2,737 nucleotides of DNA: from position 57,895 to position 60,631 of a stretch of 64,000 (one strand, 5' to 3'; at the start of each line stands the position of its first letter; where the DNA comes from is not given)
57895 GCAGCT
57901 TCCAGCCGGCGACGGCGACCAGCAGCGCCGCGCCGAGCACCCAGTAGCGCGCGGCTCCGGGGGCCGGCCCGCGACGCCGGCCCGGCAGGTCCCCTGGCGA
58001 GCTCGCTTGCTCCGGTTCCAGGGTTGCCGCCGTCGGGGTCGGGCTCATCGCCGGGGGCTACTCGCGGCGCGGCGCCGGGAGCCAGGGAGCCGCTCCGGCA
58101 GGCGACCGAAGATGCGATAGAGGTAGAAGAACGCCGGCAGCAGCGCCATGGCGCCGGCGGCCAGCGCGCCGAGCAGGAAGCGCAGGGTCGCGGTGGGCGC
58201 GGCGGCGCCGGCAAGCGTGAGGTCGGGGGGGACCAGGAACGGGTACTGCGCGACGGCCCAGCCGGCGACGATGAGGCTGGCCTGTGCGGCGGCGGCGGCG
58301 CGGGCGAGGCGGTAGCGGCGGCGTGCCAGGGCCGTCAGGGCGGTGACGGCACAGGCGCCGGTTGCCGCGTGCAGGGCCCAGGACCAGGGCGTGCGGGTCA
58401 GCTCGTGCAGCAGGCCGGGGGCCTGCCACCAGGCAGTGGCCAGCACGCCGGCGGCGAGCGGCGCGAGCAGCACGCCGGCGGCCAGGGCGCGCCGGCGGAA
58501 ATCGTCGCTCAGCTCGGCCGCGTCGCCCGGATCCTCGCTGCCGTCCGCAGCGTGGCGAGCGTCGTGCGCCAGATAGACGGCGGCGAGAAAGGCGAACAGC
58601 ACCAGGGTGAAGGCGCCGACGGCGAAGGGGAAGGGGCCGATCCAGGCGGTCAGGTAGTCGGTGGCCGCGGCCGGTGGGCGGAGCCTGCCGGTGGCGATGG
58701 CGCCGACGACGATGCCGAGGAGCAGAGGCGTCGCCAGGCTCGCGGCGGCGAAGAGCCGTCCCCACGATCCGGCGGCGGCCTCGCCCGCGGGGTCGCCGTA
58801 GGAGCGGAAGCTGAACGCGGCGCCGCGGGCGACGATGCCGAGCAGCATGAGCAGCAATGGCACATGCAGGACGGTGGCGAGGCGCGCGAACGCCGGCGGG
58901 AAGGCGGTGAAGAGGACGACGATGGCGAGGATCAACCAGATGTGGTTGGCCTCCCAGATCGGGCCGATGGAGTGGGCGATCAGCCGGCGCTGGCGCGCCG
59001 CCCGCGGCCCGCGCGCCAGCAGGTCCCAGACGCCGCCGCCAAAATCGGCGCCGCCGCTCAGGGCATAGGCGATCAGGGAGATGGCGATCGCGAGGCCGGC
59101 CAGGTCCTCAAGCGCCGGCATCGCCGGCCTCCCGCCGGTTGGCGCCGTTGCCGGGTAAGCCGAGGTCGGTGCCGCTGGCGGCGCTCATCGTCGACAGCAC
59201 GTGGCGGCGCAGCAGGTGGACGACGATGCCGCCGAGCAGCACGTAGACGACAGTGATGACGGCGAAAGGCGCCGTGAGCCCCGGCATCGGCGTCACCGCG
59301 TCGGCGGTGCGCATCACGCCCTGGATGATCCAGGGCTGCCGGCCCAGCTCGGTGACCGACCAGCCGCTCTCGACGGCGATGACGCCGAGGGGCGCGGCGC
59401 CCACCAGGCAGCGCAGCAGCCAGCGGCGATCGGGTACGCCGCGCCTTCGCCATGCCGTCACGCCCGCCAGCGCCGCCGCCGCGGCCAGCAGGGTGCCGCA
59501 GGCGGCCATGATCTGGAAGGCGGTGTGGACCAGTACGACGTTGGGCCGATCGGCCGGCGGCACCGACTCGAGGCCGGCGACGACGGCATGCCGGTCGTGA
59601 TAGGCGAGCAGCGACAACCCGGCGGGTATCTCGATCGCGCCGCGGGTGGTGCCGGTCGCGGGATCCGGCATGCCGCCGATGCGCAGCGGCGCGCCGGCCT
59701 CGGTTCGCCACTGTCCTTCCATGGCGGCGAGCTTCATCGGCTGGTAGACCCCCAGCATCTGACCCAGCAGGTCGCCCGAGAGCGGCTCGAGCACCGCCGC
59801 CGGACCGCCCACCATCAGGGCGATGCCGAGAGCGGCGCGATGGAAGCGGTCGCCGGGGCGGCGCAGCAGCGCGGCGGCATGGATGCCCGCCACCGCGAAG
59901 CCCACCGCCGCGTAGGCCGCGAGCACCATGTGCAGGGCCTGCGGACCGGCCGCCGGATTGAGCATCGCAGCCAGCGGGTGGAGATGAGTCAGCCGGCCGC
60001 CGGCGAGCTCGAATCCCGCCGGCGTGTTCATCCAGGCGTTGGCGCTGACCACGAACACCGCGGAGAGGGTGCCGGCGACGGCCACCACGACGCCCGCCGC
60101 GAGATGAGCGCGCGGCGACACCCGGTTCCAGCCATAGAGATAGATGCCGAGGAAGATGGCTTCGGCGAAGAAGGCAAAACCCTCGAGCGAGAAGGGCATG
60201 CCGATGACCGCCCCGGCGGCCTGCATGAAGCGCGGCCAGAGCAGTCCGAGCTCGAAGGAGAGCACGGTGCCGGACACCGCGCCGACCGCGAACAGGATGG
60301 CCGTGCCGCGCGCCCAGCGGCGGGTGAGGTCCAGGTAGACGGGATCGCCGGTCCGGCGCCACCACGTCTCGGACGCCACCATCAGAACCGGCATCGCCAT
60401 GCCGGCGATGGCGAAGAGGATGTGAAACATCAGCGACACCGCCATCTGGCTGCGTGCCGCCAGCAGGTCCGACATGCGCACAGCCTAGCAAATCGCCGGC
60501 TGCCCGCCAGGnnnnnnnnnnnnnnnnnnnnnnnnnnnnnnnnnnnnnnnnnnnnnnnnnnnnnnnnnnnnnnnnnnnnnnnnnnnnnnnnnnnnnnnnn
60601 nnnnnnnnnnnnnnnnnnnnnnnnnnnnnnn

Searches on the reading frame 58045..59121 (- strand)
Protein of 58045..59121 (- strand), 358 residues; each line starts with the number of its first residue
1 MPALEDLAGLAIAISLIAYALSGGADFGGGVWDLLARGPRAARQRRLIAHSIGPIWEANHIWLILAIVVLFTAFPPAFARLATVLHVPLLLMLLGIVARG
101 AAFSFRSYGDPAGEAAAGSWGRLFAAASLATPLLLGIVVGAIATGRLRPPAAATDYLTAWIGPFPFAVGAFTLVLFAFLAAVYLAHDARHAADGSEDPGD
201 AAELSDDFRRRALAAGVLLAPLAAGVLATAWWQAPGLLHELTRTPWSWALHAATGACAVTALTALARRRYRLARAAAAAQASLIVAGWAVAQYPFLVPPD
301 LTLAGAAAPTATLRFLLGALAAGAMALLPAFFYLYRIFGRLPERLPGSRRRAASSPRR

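Call 32: search_protein_families(library=pfam, proteins=[window:58045-59121:-], max_evalue=0.001)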
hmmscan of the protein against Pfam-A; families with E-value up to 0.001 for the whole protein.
window:58045-59121:- (358 aa): 1 family
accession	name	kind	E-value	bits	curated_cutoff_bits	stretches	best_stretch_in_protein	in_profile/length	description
PF02322.20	Cyt_bd_oxida_II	-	8.9e-66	222.7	35.6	1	7-338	4-302/302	Cytochrome bd terminal oxidase subunit II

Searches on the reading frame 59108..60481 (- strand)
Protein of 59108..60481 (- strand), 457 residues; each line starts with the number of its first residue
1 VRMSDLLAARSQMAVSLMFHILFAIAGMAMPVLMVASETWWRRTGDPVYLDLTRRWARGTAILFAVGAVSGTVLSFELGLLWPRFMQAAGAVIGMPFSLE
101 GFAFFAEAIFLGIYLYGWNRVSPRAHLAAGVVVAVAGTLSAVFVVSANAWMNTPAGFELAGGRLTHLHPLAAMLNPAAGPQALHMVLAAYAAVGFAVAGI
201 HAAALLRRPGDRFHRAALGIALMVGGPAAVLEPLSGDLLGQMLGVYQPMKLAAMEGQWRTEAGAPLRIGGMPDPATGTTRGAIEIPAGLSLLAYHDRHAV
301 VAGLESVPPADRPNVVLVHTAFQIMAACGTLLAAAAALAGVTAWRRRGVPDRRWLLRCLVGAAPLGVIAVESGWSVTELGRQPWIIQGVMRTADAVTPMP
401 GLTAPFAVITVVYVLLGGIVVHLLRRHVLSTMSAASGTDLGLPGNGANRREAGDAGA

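Call 32: search_protein_families(library=pfam, proteins=[window:59108-60481:-], max_evalue=0.001)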
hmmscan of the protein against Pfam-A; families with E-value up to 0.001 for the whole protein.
window:59108-60481:- (457 aa): 1 family
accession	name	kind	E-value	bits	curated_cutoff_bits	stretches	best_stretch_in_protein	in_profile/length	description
PF01654.22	Cyt_bd_oxida_I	-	4.8e-140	467.3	26.2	1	9-428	2-414/418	Cytochrome bd terminal oxidase subunit I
